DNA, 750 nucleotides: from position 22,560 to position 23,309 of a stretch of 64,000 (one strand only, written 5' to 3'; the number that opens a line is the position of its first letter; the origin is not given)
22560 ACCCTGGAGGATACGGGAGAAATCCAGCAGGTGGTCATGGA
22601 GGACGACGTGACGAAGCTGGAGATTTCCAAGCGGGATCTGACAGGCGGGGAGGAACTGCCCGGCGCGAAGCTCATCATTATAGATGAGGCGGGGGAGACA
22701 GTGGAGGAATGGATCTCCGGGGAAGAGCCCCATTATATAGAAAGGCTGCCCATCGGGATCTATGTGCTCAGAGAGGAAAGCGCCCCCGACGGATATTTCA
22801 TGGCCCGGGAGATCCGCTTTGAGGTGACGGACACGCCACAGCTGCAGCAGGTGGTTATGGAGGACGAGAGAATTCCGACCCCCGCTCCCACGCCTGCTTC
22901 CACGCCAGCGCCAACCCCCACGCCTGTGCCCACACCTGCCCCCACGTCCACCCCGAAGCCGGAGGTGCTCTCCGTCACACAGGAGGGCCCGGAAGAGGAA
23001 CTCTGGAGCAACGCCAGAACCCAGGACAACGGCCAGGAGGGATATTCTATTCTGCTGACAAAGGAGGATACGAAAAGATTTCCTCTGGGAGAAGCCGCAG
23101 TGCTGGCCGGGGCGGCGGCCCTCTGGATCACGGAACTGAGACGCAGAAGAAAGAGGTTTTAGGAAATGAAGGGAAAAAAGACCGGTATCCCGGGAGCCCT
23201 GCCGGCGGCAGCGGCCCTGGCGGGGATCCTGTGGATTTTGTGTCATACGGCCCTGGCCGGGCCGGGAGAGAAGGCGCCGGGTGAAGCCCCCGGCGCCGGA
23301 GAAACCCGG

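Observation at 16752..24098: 2136-aa thioester-domain/Cna-B multidomain adhesin in an operon with a class B sortase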

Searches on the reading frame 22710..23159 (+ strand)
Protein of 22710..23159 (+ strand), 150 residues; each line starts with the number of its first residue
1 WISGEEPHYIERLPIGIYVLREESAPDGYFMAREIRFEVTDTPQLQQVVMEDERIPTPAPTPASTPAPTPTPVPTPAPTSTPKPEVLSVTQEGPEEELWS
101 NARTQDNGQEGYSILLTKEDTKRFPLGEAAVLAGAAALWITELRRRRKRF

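Call 56: search_protein_families(library=ncbifam, proteins=[window:22710-23159:+], max_evalue=10)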
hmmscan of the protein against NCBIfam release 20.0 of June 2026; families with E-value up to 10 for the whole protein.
window:22710-23159:+ (150 aa): 13 families
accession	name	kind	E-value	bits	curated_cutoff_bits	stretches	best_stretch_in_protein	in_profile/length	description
NF033186.1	internalin_K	exception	3e-05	22.7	1100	1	28-85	482-541/604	class 1 internalin InlK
NF008084.0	PRK10819.1-5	equivalog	0.00097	19.1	315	1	41-97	63-119/249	TonB system transport protein TonB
NF052345.1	S_layer_anammox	exception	0.0063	13.9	1400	1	39-83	1272-1311/1596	Kustd1514 family S-layer glycoprotein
NF033930.1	pneumo_PspA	exception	0.011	14.5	850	1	51-95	358-402/659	pneumococcal surface protein A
NF033396.0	pilus_ancill_1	equivalog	0.013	13.9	600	1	13-42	312-341/737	pilus ancillary protein 1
NF033845.1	MSCRAMM_ClfB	exception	0.013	13.5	999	1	56-89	546-589/871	MSCRAMM family adhesin clumping factor ClfB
NF037973.1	metallo_SslE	exception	0.025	11.9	3000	1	52-89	50-87/1519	lipoprotein metalloprotease SslE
NF047903.1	MmDecMmdC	equivalog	0.066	13.6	200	1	37-84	4-51/132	methylmalonyl-CoA decarboxylase subunit gamma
NF004173.0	PRK05641.1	equivalog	0.085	13.4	199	1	52-81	51-82/153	putative acetyl-CoA carboxylase biotin carboxyl carrier protein subunit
NF052243.1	T4PFormProtSgmX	equivalog_domain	0.36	9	1800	1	53-88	309-344/1065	type IV pili formation protein SgmX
TIGR00601.1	rad23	equivalog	1.2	8.3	207.3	1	56-102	85-132/381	UV excision repair protein Rad23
TIGR03901.2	MYXO-CTERM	domain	9.4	6.7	20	1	129-147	18-33/34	MYXO-CTERM sorting domain-containing protein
NF040983.1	BimA_second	exception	9.6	4.9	600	0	56-85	96-125/381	trimeric autotransporter actin-nucleating factor BimA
